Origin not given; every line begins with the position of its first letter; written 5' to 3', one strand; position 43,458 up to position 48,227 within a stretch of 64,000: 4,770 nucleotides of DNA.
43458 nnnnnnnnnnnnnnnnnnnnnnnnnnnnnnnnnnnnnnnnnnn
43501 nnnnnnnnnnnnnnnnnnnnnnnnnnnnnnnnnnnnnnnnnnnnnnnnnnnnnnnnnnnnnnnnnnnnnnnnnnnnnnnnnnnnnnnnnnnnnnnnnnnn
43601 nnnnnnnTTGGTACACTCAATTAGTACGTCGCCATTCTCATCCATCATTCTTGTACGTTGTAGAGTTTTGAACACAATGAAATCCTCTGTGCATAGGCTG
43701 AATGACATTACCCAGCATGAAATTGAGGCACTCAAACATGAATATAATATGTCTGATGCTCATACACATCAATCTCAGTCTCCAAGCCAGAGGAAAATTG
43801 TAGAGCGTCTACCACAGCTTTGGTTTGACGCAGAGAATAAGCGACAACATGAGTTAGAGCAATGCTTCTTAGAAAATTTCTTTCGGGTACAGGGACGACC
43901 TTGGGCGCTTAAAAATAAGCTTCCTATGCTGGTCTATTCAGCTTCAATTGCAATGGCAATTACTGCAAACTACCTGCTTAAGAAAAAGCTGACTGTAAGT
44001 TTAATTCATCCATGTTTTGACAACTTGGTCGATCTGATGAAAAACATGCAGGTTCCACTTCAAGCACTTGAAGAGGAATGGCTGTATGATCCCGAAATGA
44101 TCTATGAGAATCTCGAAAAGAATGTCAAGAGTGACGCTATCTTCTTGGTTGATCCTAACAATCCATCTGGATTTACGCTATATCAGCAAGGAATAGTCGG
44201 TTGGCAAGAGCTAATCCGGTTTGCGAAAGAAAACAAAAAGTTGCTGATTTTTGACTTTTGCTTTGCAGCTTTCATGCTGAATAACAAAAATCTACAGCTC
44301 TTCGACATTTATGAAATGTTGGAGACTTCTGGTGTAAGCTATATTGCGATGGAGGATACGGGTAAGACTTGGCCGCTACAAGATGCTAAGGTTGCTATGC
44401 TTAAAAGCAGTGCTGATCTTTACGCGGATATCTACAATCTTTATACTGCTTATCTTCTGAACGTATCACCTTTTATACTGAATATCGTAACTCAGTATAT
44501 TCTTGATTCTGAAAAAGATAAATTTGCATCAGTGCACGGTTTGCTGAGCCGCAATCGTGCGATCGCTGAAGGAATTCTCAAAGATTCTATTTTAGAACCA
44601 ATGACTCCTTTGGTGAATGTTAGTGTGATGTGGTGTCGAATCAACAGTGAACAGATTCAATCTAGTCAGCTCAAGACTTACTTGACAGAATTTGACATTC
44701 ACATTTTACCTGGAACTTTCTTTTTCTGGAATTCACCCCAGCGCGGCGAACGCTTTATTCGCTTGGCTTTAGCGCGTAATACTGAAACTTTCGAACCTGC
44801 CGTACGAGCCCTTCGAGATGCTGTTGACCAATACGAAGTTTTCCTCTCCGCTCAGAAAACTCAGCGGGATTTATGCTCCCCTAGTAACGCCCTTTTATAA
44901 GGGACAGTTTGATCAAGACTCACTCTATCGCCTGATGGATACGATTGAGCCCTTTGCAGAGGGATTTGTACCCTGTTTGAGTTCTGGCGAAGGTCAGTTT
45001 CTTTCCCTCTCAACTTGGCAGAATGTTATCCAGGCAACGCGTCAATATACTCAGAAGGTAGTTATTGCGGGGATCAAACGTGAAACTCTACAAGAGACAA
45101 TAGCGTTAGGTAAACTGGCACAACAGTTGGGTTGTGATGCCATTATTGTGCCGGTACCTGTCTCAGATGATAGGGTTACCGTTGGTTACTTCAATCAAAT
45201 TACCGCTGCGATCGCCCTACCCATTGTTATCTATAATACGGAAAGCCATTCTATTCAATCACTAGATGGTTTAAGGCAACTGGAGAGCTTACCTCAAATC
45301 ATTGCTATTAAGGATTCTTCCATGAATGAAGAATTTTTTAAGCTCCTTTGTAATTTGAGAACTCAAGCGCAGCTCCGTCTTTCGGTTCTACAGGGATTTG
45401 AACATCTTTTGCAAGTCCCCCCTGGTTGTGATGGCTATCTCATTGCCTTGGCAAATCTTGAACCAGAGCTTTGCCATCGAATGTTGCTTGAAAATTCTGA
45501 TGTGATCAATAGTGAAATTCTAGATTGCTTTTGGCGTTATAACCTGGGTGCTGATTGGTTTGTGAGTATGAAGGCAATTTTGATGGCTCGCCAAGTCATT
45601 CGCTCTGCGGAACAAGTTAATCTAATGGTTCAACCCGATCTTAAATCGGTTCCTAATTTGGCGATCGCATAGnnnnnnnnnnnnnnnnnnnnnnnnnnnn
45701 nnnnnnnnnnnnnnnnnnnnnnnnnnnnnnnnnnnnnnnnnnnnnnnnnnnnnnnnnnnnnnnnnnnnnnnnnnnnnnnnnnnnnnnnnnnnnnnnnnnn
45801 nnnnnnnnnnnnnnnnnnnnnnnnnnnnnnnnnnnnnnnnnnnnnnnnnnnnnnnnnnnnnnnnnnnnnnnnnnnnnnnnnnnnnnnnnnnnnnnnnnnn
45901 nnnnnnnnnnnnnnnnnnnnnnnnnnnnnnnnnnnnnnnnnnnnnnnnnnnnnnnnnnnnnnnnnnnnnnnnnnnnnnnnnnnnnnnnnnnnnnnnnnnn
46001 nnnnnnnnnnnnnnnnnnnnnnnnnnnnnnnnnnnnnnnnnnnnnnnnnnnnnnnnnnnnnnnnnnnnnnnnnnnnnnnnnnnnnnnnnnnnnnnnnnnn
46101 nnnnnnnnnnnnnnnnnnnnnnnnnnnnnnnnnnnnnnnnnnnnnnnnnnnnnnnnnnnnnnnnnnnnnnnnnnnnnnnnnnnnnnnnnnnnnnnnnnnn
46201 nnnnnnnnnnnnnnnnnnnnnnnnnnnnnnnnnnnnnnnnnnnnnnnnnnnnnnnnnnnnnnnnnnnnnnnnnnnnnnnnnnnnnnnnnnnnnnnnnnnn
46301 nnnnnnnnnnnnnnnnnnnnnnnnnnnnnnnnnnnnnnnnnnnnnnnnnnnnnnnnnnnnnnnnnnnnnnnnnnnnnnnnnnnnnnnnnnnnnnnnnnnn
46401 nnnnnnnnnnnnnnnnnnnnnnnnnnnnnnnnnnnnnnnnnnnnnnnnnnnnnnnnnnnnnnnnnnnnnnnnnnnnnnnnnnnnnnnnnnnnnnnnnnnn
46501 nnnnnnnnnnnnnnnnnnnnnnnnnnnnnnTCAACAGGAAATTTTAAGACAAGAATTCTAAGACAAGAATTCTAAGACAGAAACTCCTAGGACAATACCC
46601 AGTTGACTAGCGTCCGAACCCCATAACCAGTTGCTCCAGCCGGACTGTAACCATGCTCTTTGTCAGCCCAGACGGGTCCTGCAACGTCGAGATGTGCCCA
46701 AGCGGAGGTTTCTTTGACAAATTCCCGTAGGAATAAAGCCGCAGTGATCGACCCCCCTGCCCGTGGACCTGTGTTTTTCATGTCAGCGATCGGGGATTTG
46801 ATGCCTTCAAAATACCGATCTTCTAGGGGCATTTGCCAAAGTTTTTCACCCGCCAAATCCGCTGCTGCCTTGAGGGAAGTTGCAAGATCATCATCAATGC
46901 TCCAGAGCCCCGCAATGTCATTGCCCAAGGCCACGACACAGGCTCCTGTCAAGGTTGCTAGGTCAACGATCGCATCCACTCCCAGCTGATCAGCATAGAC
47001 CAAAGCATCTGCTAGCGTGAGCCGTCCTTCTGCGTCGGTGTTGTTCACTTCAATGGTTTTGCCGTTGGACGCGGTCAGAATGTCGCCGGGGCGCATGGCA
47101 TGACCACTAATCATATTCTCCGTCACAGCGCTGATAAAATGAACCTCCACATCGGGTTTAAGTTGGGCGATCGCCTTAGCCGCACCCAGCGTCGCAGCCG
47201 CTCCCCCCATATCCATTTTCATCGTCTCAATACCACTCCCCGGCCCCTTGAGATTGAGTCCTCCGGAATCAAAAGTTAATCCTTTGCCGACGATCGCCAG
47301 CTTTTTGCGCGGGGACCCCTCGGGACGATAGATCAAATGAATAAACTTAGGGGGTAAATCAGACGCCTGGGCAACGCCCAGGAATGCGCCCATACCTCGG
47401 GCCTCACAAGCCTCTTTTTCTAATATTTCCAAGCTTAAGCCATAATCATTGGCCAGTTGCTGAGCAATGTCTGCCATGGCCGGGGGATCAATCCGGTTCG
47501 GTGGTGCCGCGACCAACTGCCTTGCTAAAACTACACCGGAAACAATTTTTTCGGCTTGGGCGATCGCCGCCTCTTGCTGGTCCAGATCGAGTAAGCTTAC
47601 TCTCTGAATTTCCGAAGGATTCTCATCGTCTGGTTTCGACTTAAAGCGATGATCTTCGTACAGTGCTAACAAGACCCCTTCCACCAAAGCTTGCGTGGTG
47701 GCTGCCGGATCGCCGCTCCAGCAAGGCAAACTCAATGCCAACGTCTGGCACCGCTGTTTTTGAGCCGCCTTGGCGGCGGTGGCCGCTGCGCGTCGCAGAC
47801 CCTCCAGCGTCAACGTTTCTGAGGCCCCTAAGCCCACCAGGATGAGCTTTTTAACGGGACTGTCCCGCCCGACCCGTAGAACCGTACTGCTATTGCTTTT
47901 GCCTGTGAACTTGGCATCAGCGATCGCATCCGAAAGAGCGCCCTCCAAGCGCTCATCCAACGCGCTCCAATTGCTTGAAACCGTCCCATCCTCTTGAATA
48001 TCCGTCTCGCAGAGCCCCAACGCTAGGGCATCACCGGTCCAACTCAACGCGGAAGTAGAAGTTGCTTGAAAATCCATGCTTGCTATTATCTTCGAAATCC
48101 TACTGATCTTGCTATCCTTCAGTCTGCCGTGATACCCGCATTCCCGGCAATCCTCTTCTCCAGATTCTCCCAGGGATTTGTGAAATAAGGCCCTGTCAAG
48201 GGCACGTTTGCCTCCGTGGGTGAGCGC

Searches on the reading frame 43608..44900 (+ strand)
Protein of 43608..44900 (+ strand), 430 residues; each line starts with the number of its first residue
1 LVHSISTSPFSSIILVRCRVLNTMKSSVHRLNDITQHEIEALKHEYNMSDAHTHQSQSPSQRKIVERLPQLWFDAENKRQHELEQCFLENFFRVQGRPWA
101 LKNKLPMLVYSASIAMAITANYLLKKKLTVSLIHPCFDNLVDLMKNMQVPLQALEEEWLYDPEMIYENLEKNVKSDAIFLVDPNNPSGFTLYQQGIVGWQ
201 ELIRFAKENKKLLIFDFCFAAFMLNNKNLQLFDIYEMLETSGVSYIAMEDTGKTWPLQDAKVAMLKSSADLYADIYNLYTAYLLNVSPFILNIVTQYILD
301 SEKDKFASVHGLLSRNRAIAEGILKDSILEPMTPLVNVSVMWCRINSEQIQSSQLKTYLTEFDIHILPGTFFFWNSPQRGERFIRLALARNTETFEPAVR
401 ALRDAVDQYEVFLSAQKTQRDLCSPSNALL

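Call 42: search_protein_families(library=pfam, proteins=[window:43608-44900:+])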
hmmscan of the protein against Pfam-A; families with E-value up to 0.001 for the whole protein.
window:43608-44900:+ (430 aa): 1 family
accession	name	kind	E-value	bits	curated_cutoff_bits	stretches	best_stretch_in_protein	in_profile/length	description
PF00155.27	Aminotran_1_2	-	1.7e-08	34.5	19.7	1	107-402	69-361/361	Aminotransferase class I and II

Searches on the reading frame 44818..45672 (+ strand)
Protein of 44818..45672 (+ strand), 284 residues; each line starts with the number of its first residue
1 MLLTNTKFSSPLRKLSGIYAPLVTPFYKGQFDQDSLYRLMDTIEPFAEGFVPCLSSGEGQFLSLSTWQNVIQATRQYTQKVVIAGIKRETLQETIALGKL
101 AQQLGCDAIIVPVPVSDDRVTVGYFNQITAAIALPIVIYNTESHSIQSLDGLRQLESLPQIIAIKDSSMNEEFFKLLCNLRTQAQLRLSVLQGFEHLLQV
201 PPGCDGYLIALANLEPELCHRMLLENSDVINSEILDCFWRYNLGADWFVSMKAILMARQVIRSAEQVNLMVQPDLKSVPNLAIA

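Call 43: search_protein_families(library=pfam, proteins=[window:44818-45672:+])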
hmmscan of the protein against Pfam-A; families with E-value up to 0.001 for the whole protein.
window:44818-45672:+ (284 aa): 1 family
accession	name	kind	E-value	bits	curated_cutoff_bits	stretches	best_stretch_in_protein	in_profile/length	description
PF00701.28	DHDPS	-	7.1e-21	74.6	22.1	1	15-223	2-218/289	Dihydrodipicolinate synthetase family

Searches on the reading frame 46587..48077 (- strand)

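Call 43: search_protein_families(library=pfam, proteins=[window:46587-48077:-])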
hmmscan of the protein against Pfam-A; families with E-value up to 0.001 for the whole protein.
window:46587-48077:- (496 aa): 2 families
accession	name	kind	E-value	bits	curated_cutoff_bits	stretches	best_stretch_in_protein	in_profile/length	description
PF00883.26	Peptidase_M17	-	3e-123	411.5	25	1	184-491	2-310/310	Cytosol aminopeptidase family, catalytic domain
PF02789.23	Peptidase_M17_N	-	3e-30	105.2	23.4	1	29-149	6-129/129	Cytosol aminopeptidase family, N-terminal domain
